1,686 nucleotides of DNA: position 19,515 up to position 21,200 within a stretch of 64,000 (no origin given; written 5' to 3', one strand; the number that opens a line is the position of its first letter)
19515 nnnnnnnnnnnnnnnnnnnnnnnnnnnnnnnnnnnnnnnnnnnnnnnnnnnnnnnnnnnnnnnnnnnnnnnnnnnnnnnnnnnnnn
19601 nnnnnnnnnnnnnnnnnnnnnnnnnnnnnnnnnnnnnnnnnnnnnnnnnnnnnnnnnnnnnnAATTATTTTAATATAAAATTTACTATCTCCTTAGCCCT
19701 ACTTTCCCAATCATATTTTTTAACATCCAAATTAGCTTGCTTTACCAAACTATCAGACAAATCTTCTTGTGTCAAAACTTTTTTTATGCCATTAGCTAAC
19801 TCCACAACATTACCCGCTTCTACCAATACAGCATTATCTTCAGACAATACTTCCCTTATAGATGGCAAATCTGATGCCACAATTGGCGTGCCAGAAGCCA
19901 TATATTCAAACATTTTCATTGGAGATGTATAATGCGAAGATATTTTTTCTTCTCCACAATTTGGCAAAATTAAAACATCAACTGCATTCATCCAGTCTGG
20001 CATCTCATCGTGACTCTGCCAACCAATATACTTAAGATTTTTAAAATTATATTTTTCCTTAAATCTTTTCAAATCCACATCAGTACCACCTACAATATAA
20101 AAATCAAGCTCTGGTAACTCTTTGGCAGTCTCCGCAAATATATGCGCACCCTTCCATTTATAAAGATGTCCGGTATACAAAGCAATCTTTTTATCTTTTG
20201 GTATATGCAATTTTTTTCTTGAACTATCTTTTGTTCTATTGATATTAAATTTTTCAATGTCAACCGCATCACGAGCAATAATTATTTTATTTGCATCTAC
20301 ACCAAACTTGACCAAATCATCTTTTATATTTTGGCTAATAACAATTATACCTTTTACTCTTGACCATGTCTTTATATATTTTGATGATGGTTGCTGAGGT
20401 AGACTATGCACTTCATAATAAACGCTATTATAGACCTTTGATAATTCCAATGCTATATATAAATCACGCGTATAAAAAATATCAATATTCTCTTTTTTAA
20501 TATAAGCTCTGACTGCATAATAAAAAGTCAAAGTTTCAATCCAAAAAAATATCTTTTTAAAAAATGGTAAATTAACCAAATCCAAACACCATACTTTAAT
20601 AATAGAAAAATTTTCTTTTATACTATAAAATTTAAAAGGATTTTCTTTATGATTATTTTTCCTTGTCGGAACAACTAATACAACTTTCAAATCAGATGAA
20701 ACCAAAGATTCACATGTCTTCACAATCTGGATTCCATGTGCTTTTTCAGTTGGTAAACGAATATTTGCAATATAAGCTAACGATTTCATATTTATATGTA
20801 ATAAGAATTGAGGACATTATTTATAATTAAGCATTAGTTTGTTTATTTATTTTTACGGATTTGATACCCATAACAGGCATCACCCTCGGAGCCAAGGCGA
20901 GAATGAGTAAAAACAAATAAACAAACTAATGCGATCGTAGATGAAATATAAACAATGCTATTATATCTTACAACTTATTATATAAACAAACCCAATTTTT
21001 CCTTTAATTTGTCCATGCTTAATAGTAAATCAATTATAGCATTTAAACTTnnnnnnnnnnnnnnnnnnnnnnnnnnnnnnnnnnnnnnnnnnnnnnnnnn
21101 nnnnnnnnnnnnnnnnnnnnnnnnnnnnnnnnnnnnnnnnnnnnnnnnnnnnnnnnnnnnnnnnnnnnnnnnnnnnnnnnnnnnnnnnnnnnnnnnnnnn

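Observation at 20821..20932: Element B: second copy of the conserved leader motif, with a 26-bp perfect stem, upstream of a GT4 gene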

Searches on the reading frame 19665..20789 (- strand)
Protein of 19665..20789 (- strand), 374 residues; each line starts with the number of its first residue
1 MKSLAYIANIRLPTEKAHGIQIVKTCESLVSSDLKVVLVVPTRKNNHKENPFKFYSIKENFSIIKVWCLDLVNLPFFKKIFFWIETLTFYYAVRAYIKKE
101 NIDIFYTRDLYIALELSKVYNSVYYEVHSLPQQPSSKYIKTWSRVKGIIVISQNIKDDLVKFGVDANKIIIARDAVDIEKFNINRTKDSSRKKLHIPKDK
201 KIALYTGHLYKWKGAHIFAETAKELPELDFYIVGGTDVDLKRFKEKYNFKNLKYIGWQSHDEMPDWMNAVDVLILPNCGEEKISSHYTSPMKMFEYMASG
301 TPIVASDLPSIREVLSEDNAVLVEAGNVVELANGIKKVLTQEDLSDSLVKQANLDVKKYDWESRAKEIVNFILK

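Call 12: search_protein_families(library=pfam, proteins=[window:19665-20789:-])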
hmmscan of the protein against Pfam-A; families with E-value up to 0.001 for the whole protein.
window:19665-20789:- (374 aa): 4 families
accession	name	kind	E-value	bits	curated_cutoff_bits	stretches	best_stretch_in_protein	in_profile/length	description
PF00534.26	Glycos_transf_1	-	2.5e-22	79.6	26.4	1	187-352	2-169/172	Glycosyl transferases group 1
PF13692.12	Glyco_trans_1_4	-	4e-22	79.4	27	1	201-340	2-141/142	Glycosyl transferases group 1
PF13524.12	Glyco_trans_1_2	-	5.1e-15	56.1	25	1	218-369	5-143/144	Glycosyl transferase-like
PF13439.12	Glyco_transf_4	-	3.4e-09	37.4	28.5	1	23-179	9-169/170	Glycosyltransferase Family 4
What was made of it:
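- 19665..20789 (-): Downstream GT4 glycosyltransferase gene. Pfam Glycos_transf_1 and Glyco_transf_4 (call 12).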

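Call 15: find_encoding_contigs(protein=window:19665-20789:-, flank=3000, max_places=6)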
Protein window:19665-20789:- (374 aa): 23 contigs read that carry it; 6 places shown.
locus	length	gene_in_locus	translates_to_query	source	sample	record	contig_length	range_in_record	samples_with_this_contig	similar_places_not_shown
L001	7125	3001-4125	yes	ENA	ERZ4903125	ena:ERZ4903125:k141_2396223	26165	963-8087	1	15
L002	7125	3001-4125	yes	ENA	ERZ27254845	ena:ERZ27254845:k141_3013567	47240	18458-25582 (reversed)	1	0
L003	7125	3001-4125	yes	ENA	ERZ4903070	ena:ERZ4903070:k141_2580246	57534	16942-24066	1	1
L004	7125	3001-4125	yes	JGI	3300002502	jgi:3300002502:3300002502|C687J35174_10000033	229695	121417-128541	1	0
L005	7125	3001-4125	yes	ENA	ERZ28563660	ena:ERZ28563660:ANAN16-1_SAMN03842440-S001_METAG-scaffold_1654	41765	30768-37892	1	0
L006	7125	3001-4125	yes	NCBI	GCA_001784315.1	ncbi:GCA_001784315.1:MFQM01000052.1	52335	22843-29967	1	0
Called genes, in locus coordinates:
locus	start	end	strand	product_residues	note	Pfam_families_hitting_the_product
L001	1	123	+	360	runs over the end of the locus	?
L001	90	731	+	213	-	PF13489:Methyltransf_23, PF13847:Methyltransf_31 (weak), PF08241:Methyltransf_11, PF08242:Methyltransf_12 (weak), PF13649:Methyltransf_25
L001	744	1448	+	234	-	PF00535:Glycos_transf_2, PF10111:Glyco_tranf_2_2, PF13641:Glyco_tranf_2_3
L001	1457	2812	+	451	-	PF13231:PMT_2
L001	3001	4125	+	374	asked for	PF13439:Glyco_transf_4, PF00534:Glycos_transf_1, PF13692:Glyco_trans_1_4, PF13524:Glyco_trans_1_2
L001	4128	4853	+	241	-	PF02353:CMAS, PF13489:Methyltransf_23, PF01728:FtsJ (weak), PF07021:MetW, PF13649:Methyltransf_25, PF13847:Methyltransf_31, PF08241:Methyltransf_11, PF08242:Methyltransf_12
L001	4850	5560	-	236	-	PF00535:Glycos_transf_2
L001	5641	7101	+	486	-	PF13231:PMT_2 (weak)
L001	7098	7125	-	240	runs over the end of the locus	PF00535:Glycos_transf_2, PF10111:Glyco_tranf_2_2 (weak), PF13641:Glyco_tranf_2_3 (weak)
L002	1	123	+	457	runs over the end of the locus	-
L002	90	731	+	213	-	PF13489:Methyltransf_23, PF13847:Methyltransf_31 (weak), PF08241:Methyltransf_11, PF08242:Methyltransf_12 (weak), PF13649:Methyltransf_25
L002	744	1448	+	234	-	PF00535:Glycos_transf_2, PF10111:Glyco_tranf_2_2, PF13641:Glyco_tranf_2_3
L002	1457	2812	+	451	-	PF13231:PMT_2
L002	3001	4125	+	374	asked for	PF13439:Glyco_transf_4, PF00534:Glycos_transf_1, PF13692:Glyco_trans_1_4, PF13524:Glyco_trans_1_2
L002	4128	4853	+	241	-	PF02353:CMAS, PF13489:Methyltransf_23, PF01728:FtsJ (weak), PF07021:MetW, PF13649:Methyltransf_25, PF13847:Methyltransf_31, PF08241:Methyltransf_11, PF08242:Methyltransf_12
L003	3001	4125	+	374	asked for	PF13439:Glyco_transf_4, PF00534:Glycos_transf_1, PF13692:Glyco_trans_1_4, PF13524:Glyco_trans_1_2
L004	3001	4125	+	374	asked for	PF13439:Glyco_transf_4, PF00534:Glycos_transf_1, PF13692:Glyco_trans_1_4, PF13524:Glyco_trans_1_2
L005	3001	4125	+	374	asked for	PF13439:Glyco_transf_4, PF00534:Glycos_transf_1, PF13692:Glyco_trans_1_4, PF13524:Glyco_trans_1_2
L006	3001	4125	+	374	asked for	PF13439:Glyco_transf_4, PF00534:Glycos_transf_1, PF13692:Glyco_trans_1_4, PF13524:Glyco_trans_1_2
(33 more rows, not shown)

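Call 88: find_homologous_proteins(query=window:19665-20789:-, max_evalue=1e-40)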
Query window:19665-20789:- (374 aa): 3332 proteins with E <= 1e-40 among 8000 candidates; the best 120 are listed.
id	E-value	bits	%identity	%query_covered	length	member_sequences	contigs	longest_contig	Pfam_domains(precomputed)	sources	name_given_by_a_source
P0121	1.8e-246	835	100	100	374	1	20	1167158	PF00534.27,PF13524.13,PF13439.13,PF13692.13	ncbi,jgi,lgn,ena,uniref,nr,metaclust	ncbi:MAG: hypothetical protein A2725_01135 [Candidatus Magasanikbacteria bacterium RIFCSPHIGHO2_01_F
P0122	1.1e-163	563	65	100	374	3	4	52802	PF00534.27,PF13524.13,PF13439.13,PF13692.13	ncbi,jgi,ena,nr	ncbi:MAG: glycosyltransferase family 4 protein [Candidatus Magasanikbacteria bacterium]|jgi:glycosyl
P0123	1.3e-149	516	60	98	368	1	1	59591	PF00534.27,PF13524.13,PF13439.13,PF13692.13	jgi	jgi:glycosyltransferase involved in cell wall biosynthesis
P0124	7.0e-144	498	59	100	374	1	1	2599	PF00534.27,PF13524.13,PF13439.13,PF13692.13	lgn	-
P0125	6.8e-138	478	57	100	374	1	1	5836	PF00534.27,PF13524.13,PF13439.13,PF13692.13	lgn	-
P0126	4.0e-135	469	55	99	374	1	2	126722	PF00534.27,PF13524.13,PF13439.13,PF13692.13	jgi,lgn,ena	-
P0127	1.5e-134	467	53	100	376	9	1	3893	PF00534.27,PF13524.13,PF13439.13,PF13692.13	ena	-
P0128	2.6e-134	466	55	100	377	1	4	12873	PF00534.27,PF13524.13,PF13439.13,PF13692.13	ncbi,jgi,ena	-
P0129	4.4e-134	465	55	99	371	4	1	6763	PF00534.27,PF13524.13,PF13439.13,PF13692.13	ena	-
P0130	9.5e-134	464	57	98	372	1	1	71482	PF00534.27,PF13524.13,PF13439.13,PF13692.13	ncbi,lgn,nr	ncbi:MAG: glycosyltransferase [bacterium]|nr:glycosyltransferase [bacterium]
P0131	2.9e-133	463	54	100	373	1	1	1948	PF00534.27,PF13524.13,PF13439.13,PF13692.13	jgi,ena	-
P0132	5.6e-132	458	53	99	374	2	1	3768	PF00534.27,PF13524.13,PF13439.13,PF13692.13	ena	-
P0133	7.7e-131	455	54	99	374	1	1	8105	PF00534.27,PF13524.13,PF13439.13,PF13692.13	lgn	-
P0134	2.3e-130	453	56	100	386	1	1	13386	PF00534.27,PF13524.13,PF13439.13,PF13692.13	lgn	-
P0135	3.7e-130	452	55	100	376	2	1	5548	PF00534.27,PF13524.13,PF13439.13,PF13692.13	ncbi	-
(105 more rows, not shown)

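Call 89: find_encoding_contigs(protein=P0122, flank=10000, max_places=3)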
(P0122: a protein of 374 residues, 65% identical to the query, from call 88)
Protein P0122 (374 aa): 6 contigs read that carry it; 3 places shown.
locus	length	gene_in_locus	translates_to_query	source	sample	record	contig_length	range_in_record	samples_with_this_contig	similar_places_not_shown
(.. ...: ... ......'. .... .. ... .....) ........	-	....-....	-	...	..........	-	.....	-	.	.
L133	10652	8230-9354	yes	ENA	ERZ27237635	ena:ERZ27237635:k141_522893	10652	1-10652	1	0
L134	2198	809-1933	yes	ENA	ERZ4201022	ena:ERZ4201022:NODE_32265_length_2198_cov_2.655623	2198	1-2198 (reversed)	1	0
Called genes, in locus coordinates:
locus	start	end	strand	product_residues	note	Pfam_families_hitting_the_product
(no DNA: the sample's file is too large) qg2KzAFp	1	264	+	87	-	?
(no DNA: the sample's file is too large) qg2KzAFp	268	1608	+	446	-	PF13231:PMT_2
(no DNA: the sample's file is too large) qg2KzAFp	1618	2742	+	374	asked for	PF13439:Glyco_transf_4, PF00534:Glycos_transf_1, PF13692:Glyco_trans_1_4, PF13524:Glyco_trans_1_2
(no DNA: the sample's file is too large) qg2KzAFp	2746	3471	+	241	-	PF02353:CMAS (weak), PF13489:Methyltransf_23, PF07021:MetW, PF13649:Methyltransf_25, PF13847:Methyltransf_31, PF08241:Methyltransf_11, PF08242:Methyltransf_12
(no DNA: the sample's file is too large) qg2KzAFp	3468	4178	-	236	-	PF00535:Glycos_transf_2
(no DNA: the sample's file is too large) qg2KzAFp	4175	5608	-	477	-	PF02366:PMT, PF13231:PMT_2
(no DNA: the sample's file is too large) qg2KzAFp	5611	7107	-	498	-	PF05159:Capsule_synth (weak)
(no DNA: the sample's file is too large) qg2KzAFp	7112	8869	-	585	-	PF02543:Carbam_trans_N, PF00814:TsaD (faint), PF22521:HypF_C_2 (weak), PF16861:Carbam_trans_C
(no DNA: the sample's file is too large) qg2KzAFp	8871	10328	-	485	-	PF01943:Polysacc_synt, PF13440:Polysacc_synt_3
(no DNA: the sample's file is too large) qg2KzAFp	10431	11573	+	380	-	PF13439:Glyco_transf_4, PF00534:Glycos_transf_1, PF13692:Glyco_trans_1_4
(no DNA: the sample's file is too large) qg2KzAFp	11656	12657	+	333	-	PF01370:Epimerase, PF02719:Polysacc_synt_2, PF04321:RmlD_sub_bind, PF08659:KR, PF01073:3Beta_HSD, PF07993:NAD_binding_4, PF13460:NAD_binding_10, PF16363:GDP_Man_Dehyd, +2 more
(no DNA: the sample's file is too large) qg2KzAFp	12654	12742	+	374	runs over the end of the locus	PF01041:DegT_DnrJ_EryC1, PF00155:Aminotran_1_2, PF00266:Aminotran_5 (weak), PF01053:Cys_Met_Meta_PP (weak), PF01212:Beta_elim_lyase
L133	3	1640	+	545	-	?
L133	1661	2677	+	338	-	PF20706:GT4-conflict (weak), PF00534:Glycos_transf_1, PF13692:Glyco_trans_1_4, PF13524:Glyco_trans_1_2 (weak)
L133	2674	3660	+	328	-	PF00149:Metallophos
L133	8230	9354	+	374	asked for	PF13439:Glyco_transf_4, PF00534:Glycos_transf_1, PF13692:Glyco_trans_1_4, PF13524:Glyco_trans_1_2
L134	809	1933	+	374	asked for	PF13439:Glyco_transf_4, PF00534:Glycos_transf_1, PF13692:Glyco_trans_1_4, PF13524:Glyco_trans_1_2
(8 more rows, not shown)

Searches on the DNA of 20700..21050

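Call 8: search_rna_families(source=window, start=20700, end=21050, threshold=evalue, max_evalue=10, show_alignments=3)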
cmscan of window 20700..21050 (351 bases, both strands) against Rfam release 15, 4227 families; matches with E-value up to 10: 4.
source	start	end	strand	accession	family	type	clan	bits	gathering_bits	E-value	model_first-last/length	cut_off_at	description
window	20832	20931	-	RF04225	MIR7502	Gene; miRNA;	-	31.1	71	0.074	1-143/143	no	MIR7502 microRNA precursor family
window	20819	20953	-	RF01005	MIR530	Gene; miRNA;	-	17.5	85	0.75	1-172/172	no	MIR530 microRNA precursor family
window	20832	20932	-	RF04139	MIR841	Gene; miRNA;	-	15.8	200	0.9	1-212/212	no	MIR841 microRNA precursor family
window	20831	20931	+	RF04246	MIR169_8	Gene; miRNA;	CL00098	14.6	107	6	1-137/137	no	MIR169_8 microRNA precursor family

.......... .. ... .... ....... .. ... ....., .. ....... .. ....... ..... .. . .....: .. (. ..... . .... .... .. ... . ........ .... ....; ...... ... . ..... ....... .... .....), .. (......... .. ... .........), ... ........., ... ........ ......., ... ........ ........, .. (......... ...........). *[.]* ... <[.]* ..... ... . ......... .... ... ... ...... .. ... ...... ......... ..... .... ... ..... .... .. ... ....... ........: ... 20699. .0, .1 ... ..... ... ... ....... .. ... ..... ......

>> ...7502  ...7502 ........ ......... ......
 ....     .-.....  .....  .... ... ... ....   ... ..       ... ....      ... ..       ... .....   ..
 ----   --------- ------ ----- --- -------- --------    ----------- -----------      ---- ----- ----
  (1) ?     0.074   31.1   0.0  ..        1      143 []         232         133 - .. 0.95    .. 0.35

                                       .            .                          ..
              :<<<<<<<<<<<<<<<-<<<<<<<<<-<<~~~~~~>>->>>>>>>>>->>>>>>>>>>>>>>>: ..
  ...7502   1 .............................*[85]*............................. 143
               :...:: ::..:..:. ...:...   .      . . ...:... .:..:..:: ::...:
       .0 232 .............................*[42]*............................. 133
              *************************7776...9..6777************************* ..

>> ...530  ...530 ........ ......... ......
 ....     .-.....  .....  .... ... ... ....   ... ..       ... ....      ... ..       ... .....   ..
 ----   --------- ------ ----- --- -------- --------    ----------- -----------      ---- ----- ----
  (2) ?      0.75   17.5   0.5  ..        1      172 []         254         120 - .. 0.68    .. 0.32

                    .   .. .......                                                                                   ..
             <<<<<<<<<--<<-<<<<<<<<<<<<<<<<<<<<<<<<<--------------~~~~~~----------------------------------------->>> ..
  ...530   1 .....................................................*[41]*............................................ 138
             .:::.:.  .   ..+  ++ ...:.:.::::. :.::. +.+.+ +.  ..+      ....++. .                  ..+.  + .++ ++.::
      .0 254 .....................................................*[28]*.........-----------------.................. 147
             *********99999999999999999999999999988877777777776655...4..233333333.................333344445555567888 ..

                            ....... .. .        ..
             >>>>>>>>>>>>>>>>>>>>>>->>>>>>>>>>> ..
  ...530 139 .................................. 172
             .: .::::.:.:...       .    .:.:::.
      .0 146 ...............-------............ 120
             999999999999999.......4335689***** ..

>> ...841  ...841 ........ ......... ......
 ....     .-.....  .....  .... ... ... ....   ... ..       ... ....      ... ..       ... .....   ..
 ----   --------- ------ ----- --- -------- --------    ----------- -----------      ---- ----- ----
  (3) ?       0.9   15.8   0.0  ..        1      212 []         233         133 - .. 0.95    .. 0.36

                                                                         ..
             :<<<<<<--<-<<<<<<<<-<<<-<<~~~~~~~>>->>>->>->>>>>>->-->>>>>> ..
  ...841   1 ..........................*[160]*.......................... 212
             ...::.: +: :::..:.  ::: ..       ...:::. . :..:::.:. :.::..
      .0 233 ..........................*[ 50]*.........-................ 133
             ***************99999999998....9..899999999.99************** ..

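Call 65: search_rna_families(source=window, start=20850, end=20913, threshold=evalue, max_evalue=10, show_alignments=3)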
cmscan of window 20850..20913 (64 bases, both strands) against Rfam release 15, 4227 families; matches with E-value up to 10: 2.
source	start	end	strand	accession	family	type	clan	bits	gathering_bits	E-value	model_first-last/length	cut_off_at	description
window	20851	20905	+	RF02950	D12-methyl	Gene; sRNA;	-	17.2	57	0.13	1-64/64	no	D12-methyl RNA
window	20870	20892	+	RF00472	snosnR55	Gene; snRNA; snoRNA; CD-box;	CL00054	11.3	50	4.8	70-92/92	no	Small nucleolar RNA snR55/Z10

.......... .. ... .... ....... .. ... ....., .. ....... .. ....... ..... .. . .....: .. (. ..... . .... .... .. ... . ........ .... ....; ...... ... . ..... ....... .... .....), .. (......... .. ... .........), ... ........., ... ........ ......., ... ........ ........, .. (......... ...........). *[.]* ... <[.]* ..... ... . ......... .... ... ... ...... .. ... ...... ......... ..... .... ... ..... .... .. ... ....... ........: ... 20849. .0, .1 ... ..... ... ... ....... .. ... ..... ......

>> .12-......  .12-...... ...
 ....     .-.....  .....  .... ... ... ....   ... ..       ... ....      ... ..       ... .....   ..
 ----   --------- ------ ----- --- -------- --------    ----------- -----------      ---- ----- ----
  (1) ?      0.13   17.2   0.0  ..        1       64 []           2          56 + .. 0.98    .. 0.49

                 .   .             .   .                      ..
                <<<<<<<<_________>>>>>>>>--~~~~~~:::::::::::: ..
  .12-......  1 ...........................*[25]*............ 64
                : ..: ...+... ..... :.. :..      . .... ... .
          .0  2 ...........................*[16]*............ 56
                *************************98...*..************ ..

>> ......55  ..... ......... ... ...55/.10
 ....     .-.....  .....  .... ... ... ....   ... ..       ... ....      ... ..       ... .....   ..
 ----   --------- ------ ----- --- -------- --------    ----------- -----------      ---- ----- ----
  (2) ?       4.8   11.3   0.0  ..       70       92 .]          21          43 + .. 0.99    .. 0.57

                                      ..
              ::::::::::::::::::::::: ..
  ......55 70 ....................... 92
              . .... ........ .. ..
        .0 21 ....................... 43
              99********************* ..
